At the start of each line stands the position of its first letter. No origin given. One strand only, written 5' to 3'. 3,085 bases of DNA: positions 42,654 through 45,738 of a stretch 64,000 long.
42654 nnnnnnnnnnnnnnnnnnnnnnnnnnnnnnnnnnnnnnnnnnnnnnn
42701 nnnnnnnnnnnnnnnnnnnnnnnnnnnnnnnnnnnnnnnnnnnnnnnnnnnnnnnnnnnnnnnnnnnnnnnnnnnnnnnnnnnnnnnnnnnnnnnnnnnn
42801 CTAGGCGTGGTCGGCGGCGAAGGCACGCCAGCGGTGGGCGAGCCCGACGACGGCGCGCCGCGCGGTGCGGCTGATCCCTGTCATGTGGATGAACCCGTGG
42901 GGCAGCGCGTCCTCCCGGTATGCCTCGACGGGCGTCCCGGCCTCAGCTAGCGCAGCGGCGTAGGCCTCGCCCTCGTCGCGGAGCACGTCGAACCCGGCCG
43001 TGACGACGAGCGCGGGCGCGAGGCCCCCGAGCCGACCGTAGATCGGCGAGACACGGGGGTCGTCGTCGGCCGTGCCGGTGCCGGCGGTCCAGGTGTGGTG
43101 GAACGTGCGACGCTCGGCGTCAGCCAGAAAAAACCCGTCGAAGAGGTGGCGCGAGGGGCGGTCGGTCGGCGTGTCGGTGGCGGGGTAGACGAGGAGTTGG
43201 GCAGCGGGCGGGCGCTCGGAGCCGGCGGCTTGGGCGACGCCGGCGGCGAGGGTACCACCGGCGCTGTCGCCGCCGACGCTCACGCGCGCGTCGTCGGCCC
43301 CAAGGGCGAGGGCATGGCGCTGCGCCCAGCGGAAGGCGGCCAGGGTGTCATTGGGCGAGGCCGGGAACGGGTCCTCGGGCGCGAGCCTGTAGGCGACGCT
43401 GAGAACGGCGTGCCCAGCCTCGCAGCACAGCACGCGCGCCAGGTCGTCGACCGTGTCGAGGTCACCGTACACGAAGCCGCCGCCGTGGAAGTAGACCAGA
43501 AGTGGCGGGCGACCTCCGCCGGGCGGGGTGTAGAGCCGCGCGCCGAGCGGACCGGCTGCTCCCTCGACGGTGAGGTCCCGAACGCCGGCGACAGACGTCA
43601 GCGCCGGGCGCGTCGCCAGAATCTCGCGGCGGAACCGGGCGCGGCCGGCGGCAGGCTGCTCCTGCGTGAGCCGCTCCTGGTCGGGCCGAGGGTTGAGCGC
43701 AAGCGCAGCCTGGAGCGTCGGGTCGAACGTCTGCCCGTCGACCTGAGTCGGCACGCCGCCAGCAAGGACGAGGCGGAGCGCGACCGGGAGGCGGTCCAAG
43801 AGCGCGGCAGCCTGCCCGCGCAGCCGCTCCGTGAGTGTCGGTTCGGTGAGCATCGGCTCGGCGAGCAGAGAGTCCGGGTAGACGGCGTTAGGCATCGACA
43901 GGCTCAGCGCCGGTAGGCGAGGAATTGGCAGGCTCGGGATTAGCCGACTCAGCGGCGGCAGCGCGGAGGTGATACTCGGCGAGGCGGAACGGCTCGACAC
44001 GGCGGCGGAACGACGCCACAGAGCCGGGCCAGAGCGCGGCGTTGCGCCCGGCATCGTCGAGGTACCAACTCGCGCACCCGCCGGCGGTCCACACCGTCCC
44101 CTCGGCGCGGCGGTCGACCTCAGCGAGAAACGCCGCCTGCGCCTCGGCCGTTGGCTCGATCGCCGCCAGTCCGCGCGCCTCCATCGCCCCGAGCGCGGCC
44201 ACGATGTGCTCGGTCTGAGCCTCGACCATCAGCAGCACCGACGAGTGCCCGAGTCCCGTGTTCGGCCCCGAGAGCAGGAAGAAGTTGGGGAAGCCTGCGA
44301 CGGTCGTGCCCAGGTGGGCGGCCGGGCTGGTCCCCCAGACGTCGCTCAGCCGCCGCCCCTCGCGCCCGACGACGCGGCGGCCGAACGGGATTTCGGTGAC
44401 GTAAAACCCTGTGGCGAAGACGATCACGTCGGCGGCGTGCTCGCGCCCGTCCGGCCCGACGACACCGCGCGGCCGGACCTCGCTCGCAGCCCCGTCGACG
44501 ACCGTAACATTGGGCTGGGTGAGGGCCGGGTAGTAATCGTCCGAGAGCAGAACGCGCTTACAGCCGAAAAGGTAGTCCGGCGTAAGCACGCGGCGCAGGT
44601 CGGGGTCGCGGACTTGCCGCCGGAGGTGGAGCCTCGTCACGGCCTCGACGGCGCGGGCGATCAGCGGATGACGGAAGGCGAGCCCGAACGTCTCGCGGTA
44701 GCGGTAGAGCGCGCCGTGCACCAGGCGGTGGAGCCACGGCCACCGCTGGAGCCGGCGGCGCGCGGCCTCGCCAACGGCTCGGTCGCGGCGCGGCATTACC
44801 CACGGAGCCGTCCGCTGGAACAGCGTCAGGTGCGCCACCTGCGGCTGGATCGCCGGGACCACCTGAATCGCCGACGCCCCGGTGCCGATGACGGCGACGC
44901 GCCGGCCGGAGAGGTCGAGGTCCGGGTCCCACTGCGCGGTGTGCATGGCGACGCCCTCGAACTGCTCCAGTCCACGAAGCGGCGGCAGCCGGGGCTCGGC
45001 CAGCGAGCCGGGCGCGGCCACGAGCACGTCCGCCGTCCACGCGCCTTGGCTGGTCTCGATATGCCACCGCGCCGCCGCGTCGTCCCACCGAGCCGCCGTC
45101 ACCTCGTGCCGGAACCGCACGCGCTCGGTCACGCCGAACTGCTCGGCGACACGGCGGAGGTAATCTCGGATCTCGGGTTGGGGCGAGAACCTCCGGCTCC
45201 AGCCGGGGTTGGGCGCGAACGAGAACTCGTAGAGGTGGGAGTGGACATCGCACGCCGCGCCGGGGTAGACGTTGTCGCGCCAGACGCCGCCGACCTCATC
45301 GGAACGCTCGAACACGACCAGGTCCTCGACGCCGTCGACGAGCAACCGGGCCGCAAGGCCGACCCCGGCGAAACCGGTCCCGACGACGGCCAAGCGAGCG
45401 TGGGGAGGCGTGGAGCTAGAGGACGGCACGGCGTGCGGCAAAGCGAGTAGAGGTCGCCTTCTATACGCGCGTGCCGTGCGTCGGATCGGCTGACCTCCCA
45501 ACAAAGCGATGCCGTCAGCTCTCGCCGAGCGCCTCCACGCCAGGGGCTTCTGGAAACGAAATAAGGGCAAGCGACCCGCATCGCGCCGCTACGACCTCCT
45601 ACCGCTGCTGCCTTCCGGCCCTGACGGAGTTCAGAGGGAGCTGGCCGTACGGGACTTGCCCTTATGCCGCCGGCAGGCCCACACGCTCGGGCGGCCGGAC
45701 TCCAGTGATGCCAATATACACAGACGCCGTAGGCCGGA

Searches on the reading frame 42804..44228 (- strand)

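Call 86: search_protein_families(library=pfam, proteins=[window:42804-44228:-], max_evalue=0.0001)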
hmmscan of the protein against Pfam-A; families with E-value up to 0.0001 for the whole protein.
window:42804-44228:- (475 aa): 3 families
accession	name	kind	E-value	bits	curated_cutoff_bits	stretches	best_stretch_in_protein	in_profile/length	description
PF07859.19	Abhydrolase_3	-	3.2e-61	207.2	25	1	244-447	1-209/210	alpha/beta hydrolase fold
PF20434.5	BD-FAE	-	1.4e-16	61.1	26.8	1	232-332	3-107/215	BD-FAE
PF00135.34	COesterase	-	5.6e-07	29.3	27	1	239-329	101-198/515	Carboxylesterase family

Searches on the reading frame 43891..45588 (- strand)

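Call 84: search_protein_families(library=pfam, proteins=[window:43891-45588:-], max_evalue=0.00001)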
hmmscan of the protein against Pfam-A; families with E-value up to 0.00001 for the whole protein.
window:43891-45588:- (566 aa): 6 families
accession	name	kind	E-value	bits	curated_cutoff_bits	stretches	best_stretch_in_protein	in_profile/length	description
PF00743.25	FMO-like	-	1.9e-16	60.1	22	1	65-395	3-330/532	Flavin-binding monooxygenase-like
PF07992.20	Pyr_redox_2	-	4.9e-12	46.3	26.1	1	65-281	2-194/291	Pyridine nucleotide-disulphide oxidoreductase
PF13738.12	Pyr_redox_3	-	6.9e-12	45.7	30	1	68-265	2-201/305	Pyridine nucleotide-disulphide oxidoreductase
PF13450.12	NAD_binding_8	-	9.4e-08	32.7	21.9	1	68-131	1-62/68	NAD(P)-binding Rossmann-like domain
PF13454.12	NAD_binding_9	-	5.2e-07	30.2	21.8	0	67-194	1-153/155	FAD-NAD(P)-binding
PF13434.12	Lys_Orn_oxgnase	-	9e-07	28.8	21.3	1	117-252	79-212/339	L-lysine 6-monooxygenase/L-ornithine 5-monooxygenase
